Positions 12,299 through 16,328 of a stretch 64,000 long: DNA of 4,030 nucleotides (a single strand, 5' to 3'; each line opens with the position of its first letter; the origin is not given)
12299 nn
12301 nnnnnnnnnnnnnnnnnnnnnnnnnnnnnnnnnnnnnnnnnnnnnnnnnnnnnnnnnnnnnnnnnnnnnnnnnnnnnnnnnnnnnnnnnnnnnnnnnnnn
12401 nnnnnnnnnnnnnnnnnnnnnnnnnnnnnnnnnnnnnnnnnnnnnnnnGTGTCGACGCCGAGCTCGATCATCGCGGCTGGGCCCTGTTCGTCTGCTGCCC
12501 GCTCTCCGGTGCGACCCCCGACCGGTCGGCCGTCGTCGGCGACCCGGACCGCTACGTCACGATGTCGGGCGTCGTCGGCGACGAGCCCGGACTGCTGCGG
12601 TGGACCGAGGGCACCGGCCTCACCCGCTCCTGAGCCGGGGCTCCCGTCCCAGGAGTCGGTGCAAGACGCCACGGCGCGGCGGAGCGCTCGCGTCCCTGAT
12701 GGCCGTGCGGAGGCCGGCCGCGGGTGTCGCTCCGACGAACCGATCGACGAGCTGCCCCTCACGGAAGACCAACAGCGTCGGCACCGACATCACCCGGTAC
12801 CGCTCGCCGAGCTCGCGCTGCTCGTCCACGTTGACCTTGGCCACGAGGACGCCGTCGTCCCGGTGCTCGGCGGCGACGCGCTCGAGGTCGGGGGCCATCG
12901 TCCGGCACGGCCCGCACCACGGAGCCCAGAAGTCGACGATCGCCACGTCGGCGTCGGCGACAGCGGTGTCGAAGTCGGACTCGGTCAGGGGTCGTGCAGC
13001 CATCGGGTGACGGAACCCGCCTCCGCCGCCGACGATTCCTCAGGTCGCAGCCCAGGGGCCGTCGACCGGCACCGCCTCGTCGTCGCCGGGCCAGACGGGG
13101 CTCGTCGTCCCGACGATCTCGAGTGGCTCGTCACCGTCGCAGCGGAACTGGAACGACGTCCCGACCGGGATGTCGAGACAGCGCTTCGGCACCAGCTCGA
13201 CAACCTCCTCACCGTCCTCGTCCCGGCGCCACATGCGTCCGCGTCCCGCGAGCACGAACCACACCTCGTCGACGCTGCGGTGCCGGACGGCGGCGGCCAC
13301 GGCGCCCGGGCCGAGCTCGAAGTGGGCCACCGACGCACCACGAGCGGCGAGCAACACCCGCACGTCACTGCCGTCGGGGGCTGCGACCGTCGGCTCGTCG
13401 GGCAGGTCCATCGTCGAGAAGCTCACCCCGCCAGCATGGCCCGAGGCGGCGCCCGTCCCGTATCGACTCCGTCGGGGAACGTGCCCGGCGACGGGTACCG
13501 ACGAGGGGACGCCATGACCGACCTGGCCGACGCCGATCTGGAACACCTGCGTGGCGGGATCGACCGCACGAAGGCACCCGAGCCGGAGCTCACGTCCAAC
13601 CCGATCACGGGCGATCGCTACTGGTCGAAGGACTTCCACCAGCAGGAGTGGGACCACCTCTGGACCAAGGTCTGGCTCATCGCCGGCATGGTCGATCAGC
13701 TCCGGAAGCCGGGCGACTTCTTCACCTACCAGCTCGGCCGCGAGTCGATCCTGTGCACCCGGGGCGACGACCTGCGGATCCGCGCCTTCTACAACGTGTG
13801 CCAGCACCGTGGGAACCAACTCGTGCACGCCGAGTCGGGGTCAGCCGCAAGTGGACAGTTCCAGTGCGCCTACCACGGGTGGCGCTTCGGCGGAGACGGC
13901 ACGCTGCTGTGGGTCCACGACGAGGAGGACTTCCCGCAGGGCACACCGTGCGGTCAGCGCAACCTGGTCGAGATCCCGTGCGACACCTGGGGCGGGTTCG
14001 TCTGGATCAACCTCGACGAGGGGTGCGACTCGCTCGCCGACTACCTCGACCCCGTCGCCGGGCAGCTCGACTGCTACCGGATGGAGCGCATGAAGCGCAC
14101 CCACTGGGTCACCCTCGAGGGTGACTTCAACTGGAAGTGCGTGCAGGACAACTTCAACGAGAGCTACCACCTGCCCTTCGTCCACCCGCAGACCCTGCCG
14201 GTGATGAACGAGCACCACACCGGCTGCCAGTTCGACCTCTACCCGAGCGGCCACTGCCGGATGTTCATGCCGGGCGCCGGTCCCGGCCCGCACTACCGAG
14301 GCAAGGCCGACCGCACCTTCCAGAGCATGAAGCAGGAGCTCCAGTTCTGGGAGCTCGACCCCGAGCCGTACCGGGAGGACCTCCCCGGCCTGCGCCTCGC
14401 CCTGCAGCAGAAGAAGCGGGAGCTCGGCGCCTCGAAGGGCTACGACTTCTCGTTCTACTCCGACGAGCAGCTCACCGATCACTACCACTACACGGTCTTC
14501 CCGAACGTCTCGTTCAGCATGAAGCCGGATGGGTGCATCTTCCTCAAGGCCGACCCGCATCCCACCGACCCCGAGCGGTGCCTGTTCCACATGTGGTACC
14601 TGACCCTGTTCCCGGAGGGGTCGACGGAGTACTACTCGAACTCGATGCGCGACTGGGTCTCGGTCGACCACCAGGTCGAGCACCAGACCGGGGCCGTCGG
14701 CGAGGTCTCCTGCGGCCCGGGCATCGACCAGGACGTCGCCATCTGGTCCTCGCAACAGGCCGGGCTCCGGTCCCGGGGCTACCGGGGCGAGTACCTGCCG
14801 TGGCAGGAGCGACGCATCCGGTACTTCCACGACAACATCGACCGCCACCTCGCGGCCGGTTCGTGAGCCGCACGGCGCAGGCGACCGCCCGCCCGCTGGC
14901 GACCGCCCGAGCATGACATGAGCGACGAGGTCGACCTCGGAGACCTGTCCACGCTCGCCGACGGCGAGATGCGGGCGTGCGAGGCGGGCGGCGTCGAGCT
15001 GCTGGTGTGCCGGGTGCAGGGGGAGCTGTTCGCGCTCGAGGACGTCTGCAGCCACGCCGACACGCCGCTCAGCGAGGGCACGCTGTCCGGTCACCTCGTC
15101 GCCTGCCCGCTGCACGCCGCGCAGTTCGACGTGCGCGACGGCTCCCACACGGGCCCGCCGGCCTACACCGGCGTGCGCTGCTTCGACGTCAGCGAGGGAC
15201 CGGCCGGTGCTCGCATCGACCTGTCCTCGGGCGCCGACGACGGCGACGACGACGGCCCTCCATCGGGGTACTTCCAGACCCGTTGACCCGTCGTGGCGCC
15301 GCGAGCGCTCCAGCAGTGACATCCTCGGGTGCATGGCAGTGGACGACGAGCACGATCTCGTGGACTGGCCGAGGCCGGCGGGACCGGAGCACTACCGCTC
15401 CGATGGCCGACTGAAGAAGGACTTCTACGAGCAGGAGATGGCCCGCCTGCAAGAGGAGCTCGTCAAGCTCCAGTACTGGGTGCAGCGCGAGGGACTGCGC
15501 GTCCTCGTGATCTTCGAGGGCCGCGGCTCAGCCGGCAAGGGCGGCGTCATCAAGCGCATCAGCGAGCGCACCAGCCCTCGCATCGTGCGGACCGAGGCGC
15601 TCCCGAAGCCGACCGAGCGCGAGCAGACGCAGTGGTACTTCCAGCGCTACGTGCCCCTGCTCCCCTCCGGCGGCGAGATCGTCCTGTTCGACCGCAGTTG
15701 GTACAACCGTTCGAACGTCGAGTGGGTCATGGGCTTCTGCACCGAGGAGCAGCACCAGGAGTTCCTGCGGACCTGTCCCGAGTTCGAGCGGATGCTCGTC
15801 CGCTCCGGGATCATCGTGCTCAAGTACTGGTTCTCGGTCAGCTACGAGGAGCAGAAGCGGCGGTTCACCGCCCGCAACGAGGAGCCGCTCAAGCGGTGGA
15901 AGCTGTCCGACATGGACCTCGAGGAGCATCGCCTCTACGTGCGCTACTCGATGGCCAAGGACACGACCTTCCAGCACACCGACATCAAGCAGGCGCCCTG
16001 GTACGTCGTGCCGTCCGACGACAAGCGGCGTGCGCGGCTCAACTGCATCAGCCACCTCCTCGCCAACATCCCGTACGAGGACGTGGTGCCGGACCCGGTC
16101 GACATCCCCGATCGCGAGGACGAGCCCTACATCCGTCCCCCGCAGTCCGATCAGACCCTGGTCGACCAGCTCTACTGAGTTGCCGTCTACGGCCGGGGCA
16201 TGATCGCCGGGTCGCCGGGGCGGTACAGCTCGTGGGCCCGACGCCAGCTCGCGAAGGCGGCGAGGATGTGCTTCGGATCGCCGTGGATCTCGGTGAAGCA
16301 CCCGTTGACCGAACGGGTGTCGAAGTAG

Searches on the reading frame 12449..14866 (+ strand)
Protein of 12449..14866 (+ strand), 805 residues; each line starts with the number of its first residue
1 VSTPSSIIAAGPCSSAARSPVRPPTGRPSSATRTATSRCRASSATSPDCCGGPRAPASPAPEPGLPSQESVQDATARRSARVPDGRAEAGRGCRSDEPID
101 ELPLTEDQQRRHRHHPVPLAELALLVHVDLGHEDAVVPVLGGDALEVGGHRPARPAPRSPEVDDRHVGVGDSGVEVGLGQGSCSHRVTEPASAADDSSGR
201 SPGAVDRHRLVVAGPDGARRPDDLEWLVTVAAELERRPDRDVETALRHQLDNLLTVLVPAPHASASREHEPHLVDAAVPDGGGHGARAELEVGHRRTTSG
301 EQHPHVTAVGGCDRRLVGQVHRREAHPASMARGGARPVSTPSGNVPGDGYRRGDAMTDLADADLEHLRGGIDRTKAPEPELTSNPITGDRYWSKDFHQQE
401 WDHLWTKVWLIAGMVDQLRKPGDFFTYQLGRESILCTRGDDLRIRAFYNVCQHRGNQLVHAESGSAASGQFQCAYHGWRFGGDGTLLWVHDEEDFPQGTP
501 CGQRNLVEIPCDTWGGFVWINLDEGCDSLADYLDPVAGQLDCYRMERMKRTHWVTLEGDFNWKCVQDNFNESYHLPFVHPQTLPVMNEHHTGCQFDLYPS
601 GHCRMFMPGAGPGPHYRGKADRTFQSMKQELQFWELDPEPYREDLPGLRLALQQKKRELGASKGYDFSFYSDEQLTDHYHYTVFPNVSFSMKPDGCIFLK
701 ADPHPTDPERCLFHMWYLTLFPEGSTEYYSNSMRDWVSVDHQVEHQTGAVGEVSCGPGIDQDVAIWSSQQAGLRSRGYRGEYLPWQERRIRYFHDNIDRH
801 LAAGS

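Call 7: search_protein_families(library=pfam, proteins=[window:12449-14866:+])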
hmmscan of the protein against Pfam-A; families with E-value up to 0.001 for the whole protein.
window:12449-14866:+ (805 aa): 2 families
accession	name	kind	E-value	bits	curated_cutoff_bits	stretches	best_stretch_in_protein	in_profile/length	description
PF00848.25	Ring_hydroxyl_A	-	3.8e-33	115.6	24.9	1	545-802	1-207/208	Ring hydroxylating alpha subunit (catalytic domain)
PF00355.32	Rieske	-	5.4e-14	52.3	20.3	1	409-492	2-81/88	Rieske [2Fe-2S] domain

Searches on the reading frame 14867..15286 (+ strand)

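Call 38: search_protein_families(library=pfam, proteins=[window:14867-15286:+], max_evalue=0.001)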
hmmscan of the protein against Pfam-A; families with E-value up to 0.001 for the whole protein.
window:14867-15286:+ (139 aa): 2 families
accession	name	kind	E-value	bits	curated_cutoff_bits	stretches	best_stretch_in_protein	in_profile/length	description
PF00355.32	Rieske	-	8.2e-17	61.3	20.3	1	24-106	5-87/88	Rieske [2Fe-2S] domain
PF13806.12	Rieske_2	-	1.9e-06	28.2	27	1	26-108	7-94/104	Rieske-like [2Fe-2S] domain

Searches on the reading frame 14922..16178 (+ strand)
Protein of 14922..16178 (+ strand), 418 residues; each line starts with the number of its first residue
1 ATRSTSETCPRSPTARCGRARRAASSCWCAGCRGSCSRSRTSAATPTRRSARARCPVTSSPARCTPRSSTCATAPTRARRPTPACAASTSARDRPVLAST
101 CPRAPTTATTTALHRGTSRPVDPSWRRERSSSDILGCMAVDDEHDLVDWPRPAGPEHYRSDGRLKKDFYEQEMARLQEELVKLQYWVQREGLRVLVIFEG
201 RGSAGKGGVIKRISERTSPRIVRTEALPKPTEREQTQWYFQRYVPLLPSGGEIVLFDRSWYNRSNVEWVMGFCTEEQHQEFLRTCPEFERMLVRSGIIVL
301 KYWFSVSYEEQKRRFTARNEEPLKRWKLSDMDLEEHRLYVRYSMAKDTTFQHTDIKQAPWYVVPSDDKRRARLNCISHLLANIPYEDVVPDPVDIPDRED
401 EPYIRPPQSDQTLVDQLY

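Call 38: search_protein_families(library=pfam, proteins=[window:14922-16178:+], max_evalue=0.001)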
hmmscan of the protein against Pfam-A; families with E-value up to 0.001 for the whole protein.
window:14922-16178:+ (418 aa): 1 family
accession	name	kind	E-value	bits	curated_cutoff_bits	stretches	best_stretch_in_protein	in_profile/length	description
PF03976.20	PPK2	-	7.5e-95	317.3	22.3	1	164-387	2-225/229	Polyphosphate kinase 2 (PPK2)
